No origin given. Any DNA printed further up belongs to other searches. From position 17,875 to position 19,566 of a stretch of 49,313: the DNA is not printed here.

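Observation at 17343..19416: Corrinoid protein plus MtmB-family methyltransferase that lacks the pyrrolysine codon: possible new substrate class (secondary amine such as sarcosine or an N-methyl heterocycle)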

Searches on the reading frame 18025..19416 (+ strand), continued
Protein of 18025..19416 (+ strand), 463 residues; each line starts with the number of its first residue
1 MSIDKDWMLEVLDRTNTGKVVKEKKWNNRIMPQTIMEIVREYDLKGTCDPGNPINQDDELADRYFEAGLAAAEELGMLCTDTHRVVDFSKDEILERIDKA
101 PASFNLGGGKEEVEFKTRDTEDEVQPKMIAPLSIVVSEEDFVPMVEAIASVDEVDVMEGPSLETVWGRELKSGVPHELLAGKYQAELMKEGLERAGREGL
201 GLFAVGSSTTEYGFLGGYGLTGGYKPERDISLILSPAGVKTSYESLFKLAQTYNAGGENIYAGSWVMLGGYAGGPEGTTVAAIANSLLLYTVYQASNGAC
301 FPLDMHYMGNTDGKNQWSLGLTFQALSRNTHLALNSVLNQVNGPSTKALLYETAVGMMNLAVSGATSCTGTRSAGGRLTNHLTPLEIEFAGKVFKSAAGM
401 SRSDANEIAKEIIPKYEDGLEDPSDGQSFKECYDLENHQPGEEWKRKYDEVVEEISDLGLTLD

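Call 78: find_encoding_contigs(protein=P0270, flank=8000, max_places=1)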
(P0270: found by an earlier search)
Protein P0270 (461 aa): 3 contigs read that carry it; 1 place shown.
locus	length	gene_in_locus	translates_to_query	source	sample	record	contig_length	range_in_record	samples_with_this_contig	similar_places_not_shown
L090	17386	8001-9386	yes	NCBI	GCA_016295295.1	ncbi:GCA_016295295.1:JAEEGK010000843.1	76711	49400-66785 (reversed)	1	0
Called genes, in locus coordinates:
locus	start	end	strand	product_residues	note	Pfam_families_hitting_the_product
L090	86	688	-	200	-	PF05369:MtmB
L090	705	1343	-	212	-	PF02607:B12-binding_2, PF02310:B12-binding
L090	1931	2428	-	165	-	-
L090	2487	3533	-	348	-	PF01208:URO-D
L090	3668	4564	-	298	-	PF12838:Fer4_7 (weak), PF13187:Fer4_9 (weak), PF13237:Fer4_10 (weak), PF02754:CCG (faint)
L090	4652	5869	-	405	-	PF00909:Ammonium_transp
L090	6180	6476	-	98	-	-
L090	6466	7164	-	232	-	PF02403:Seryl_tRNA_N (faint), PF04977:DivIC (faint)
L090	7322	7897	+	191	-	-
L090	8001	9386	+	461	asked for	PF05369:MtmB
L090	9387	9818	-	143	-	PF01592:NifU_N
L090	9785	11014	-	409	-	PF00266:Aminotran_5, PF01212:Beta_elim_lyase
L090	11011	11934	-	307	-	PF04204:HTS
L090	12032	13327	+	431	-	PF01053:Cys_Met_Meta_PP, PF00155:Aminotran_1_2, PF01041:DegT_DnrJ_EryC1, PF00266:Aminotran_5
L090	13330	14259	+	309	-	PF00291:PALP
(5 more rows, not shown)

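Call 83: list_cluster_members(proteins=[P0136, P0166, P0197, P0209, P0220, P0242, P0243, P0258, P0262, P0137])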
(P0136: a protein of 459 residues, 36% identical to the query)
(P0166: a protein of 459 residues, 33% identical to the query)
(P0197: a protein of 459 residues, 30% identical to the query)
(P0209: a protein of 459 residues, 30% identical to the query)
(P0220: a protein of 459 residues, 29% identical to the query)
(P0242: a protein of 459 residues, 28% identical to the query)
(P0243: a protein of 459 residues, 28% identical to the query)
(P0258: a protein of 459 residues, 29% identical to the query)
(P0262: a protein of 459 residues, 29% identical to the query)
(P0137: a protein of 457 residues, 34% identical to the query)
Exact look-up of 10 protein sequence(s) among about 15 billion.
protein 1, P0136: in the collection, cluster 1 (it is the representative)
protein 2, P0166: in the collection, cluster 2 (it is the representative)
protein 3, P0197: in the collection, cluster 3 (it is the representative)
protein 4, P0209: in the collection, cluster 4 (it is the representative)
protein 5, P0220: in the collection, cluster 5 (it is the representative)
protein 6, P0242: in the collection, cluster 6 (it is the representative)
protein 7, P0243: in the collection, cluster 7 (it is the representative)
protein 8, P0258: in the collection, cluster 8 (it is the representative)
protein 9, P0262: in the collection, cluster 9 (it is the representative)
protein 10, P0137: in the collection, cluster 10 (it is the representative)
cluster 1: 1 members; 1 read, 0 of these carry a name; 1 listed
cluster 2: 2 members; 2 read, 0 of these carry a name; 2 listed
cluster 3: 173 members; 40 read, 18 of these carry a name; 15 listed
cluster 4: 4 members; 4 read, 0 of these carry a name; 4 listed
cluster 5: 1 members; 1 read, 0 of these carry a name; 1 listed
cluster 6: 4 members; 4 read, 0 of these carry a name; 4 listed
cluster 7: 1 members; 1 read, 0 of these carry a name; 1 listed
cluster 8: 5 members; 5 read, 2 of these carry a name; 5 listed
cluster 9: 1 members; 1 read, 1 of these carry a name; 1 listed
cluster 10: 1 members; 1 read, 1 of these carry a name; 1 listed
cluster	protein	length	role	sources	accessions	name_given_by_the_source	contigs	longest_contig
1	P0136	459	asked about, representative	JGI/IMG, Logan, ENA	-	-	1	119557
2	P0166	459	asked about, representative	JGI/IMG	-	-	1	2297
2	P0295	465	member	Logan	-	-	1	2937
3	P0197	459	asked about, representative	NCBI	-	-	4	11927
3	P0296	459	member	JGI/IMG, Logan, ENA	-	methylamine--corrinoid protein Co-methyltransferase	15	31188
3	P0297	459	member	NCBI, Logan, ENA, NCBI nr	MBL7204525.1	MAG: monomethylamine:corrinoid methyltransferase [Desulfobacteraceae bacterium] | monomethylamine:corrinoid methyltransferase [Desulfobacteraceae bacterium]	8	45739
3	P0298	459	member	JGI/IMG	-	hypothetical protein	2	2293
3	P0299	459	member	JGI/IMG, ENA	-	hypothetical protein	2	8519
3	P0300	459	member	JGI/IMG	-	methylamine--corrinoid protein Co-methyltransferase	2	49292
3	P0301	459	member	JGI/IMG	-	hypothetical protein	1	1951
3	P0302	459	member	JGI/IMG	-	methylamine--corrinoid protein Co-methyltransferase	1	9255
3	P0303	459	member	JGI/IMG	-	methylamine--corrinoid protein Co-methyltransferase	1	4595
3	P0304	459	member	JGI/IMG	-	hypothetical protein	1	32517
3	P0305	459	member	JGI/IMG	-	hypothetical protein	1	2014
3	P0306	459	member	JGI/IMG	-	hypothetical protein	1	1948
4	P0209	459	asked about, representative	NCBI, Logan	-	-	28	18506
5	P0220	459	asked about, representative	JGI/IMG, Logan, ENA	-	-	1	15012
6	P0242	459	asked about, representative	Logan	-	-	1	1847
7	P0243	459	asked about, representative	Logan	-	-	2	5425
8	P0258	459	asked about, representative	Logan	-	-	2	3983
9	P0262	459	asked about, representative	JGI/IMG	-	methylamine--corrinoid protein Co-methyltransferase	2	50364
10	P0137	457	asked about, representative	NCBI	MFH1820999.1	MAG: monomethylamine:corrinoid methyltransferase [Methanobacteriota archaeon]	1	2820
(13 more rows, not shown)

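Call 85: search_protein_families(library=ncbifam, proteins=[L006:5790-7226:+, L006:10079-11545:+, L013:19696-21132:+, L069:12862-14286:+, L007:11796-13136:+, L007:13165-14292:+, L007:1830-3218:+, L088:4095-5807:+], max_evalue=1e-10)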
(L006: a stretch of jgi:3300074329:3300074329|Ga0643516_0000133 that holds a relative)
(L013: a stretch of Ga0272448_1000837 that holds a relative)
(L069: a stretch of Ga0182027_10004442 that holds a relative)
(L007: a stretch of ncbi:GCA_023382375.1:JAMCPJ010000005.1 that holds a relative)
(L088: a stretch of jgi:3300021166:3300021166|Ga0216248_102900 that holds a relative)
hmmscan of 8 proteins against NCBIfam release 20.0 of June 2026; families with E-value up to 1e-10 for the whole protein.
L006:5790-7226:+ (478 aa): 1 family
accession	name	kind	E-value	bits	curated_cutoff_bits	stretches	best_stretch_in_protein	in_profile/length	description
TIGR02369.2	trimeth_pyl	equivalog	1.3e-103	347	525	1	14-469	5-469/469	[trimethylamine--corrinoid protein] Co-methyltransferase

L006:10079-11545:+ (488 aa): 1 family
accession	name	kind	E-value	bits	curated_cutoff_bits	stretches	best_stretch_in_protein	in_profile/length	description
TIGR02369.2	trimeth_pyl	equivalog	2.9e-81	273.4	525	1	19-478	3-468/469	[trimethylamine--corrinoid protein] Co-methyltransferase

L013:19696-21132:+ (479 aa): 1 family
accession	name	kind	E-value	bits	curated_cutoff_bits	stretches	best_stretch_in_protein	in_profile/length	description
TIGR02369.2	trimeth_pyl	equivalog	6.5e-75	252.4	525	1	13-472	3-468/469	[trimethylamine--corrinoid protein] Co-methyltransferase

L069:12862-14286:+ (475 aa): 1 family
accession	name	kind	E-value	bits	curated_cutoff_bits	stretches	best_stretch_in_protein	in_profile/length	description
TIGR02369.2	trimeth_pyl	equivalog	1.1e-103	347.2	525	1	13-470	4-469/469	[trimethylamine--corrinoid protein] Co-methyltransferase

L007:11796-13136:+ (446 aa): 7 families
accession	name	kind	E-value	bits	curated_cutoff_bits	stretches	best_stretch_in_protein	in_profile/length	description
TIGR00387.1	glcD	equivalog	3e-47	161.4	567.9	1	44-442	1-412/413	glycolate oxidase subunit GlcD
NF008408.0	PRK11230.1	equivalog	4.8e-22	78.1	897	1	3-225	18-233/499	glycolate oxidase subunit GlcD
NF049975.1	2HglutDHaseYdiJ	equivalog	4.4e-19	67.8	1350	1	40-180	51-194/1018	D-2-hydroxyglutarate dehydrogenase YdiJ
NF008439.0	PRK11282.1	equivalog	1.8e-12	46.8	284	0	50-248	8-198/358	glycolate oxidase subunit GlcE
TIGR01678.1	FAD_lactone_ox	subfamily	3.2e-12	46.1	396.8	1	44-221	18-180/438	sugar 1,4-lactone oxidase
NF053785.1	DcplphribOxDprE1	equivalog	9.9e-12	44.8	500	1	42-222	16-183/449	decaprenylphosphoryl-beta-D-ribose oxidase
TIGR01676.1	GLDHase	equivalog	5.2e-11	42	458.25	1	45-191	66-207/541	L-galactonolactone dehydrogenase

L007:13165-14292:+ (375 aa): 10 families
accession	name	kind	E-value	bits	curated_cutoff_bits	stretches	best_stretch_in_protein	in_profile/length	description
NF004898.0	PRK06259.1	equivalog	1.3e-51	175.8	385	1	29-373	145-487/488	fumarate reductase (CoM/CoB) subunit TfrB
NF045670.1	quin_L_LdhH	equivalog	2.9e-44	151.4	800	1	137-370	463-705/706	L-lactate dehydrogenase (quinone) large subunit LdhH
NF008369.0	PRK11168.1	equivalog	6.9e-28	97.6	278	1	137-353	163-383/401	anaerobic glycerol-3-phosphate dehydrogenase subunit C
NF045663.1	diclust_near_Sec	equivalog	3e-25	88.4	530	1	71-351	354-619/759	pyridine nucleotide-disulfide oxidoreductase/dicluster-binding protein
NF008434.0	PRK11274.1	equivalog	7.2e-22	77.9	333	0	137-374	164-407/409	glycolate oxidase subunit GlcF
NF045724.1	ferredox_TmcB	equivalog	2.1e-20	72.7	735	1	213-373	260-427/430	electron transfer complex ferredoxin TmcB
TIGR03379.1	glycerol3P_GlpC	equivalog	1.2e-16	60.5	279.9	1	139-348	160-375/397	anaerobic glycerol-3-phosphate dehydrogenase subunit GlpC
NF045796.1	DsrK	equivalog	1.1e-15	57.3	400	1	56-354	104-420/453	sulfate reduction electron transfer complex DsrMKJOP subunit DsrK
NF045711.1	sulf_resp_HmcF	equivalog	2.5e-12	46.3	750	0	258-359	332-434/457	sulfate respiration complex iron-sulfur protein HmcF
TIGR03288.1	CoB_CoM_SS_B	equivalog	2.9e-12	46.4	345.15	0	298-352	185-239/290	CoB--CoM heterodisulfide reductase subunit B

L007:1830-3218:+ (462 aa): 0 families

L088:4095-5807:+ (570 aa): 4 families
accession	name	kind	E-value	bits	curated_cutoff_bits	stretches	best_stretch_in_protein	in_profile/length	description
TIGR01178.1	ade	equivalog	2.3e-197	656.9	472.5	1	20-569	2-550/552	adenine deaminase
NF007457.0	PRK10027.1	equivalog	1.1e-145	486.2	768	1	2-569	14-582/588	adenine deaminase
TIGR02318.1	phosphono_phnM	equivalog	6.2e-12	45.1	390.55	0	284-348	309-375/376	phosphonate metabolism protein PhnM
NF006689.0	PRK09237.1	equivalog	6.9e-12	44.6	371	0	19-100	4-90/383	amidohydrolase/deacetylase family metallohydrolase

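Call 86: find_encoding_contigs(protein=P0136, flank=8000, max_places=1)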
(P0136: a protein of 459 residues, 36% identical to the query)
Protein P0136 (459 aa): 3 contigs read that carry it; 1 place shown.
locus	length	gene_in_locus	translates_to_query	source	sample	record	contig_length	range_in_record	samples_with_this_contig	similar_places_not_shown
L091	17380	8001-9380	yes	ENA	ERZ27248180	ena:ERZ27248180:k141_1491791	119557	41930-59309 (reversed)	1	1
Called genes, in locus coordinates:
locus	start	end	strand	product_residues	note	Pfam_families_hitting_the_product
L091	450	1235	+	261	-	PF01996:F420_ligase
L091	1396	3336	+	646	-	PF13520:AA_permease_2, PF00324:AA_permease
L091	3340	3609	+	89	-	PF22482:AsnC_trans_reg_3, PF01037:AsnC_trans_reg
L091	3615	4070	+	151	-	PF00582:Usp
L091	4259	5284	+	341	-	PF16868:NMT1_3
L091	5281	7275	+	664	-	PF06808:DctM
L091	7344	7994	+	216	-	PF02607:B12-binding_2, PF02310:B12-binding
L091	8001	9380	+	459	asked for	PF05369:MtmB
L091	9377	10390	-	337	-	PF01208:URO-D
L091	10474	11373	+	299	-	PF02007:MtrH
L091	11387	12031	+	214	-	PF02607:B12-binding_2, PF02310:B12-binding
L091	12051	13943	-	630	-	PF00111:Fer2, PF17650:RACo_linker, PF17651:Raco_middle, PF14574:RACo_C_ter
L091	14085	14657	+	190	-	-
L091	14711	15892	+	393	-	PF01071:GARS_A (weak), PF02786:CPSase_L_D2 (weak), PF08442:ATP-grasp_2, PF13549:ATP-grasp_5, PF24948:Citrate_synth_N, PF00549:Ligase_CoA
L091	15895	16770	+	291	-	PF02629:CoA_binding, PF13380:CoA_binding_2, PF13607:Succ_CoA_lig, PF00549:Ligase_CoA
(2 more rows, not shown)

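Call 87: find_encoding_contigs(protein=P0297, flank=8000, max_places=1)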
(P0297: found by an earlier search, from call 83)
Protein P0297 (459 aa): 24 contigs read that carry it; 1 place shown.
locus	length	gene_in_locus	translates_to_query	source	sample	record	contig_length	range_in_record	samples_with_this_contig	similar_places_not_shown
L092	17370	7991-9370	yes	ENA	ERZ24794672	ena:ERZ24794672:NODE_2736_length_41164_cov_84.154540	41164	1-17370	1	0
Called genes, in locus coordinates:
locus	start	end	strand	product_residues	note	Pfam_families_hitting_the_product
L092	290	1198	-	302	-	PF00892:EamA (faint)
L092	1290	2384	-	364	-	PF00005:ABC_tran, PF13304:AAA_21 (weak), PF08402:TOBE_2 (weak)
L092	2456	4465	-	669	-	PF00528:BPD_transp_1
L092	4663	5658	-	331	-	PF01547:SBP_bac_1, PF13416:SBP_bac_8, PF13343:SBP_bac_6, PF13531:SBP_bac_11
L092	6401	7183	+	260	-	PF01047:MarR (weak), PF08220:HTH_DeoR, PF08279:HTH_11 (weak), PF00455:DeoRC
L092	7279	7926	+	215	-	PF02607:B12-binding_2, PF02310:B12-binding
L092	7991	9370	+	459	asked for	PF05369:MtmB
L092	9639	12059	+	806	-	PF01266:DAO, PF01494:FAD_binding_3 (faint), PF07992:Pyr_redox_2 (faint), PF13450:NAD_binding_8 (weak), PF13738:Pyr_redox_3 (faint), PF16350:FAO_M, PF01571:GCV_T, PF08669:GCV_T_C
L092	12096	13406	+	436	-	PF06253:MTTB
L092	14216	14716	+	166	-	PF00583:Acetyltransf_1, PF13673:Acetyltransf_10, PF13508:Acetyltransf_7, PF08445:FR47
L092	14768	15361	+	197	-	PF01243:PNPOx_N, PF12900:Pyridox_ox_2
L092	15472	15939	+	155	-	PF01980:TrmO_N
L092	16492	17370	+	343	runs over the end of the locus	PF08240:ADH_N, PF00107:ADH_zinc_N (weak)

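Call 88: find_encoding_contigs(protein=P0262, flank=8000, max_places=1)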
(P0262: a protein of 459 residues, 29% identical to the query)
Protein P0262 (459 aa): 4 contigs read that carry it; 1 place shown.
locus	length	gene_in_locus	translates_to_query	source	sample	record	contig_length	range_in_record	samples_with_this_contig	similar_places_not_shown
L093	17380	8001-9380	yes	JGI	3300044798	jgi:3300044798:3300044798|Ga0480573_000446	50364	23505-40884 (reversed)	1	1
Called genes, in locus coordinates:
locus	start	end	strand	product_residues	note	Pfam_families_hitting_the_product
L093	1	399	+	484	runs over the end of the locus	PF06253:MTTB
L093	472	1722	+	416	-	PF13433:Peripla_BP_5, PF13458:Peripla_BP_6, PF01094:ANF_receptor, PF13433:Peripla_BP_5 (weak)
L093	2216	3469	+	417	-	PF13433:Peripla_BP_5, PF13458:Peripla_BP_6, PF01094:ANF_receptor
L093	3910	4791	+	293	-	PF02653:BPD_transp_2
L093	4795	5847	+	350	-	PF02653:BPD_transp_2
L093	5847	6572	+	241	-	PF00005:ABC_tran, PF12399:BCA_ABC_TP_C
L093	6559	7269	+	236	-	PF00005:ABC_tran, PF13304:AAA_21 (faint)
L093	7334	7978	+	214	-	PF02607:B12-binding_2, PF02310:B12-binding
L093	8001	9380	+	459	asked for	PF05369:MtmB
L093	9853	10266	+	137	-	PF07969:Amidohydro_3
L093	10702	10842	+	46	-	PF01979:Amidohydro_1 (weak), PF07969:Amidohydro_3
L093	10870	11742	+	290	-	PF00809:Pterin_bind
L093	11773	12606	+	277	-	PF00152:tRNA-synt_2 (weak), PF01409:tRNA-synt_2d, PF17759:tRNA_synthFbeta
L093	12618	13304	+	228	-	PF02607:B12-binding_2, PF02310:B12-binding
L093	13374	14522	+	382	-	PF04055:Radical_SAM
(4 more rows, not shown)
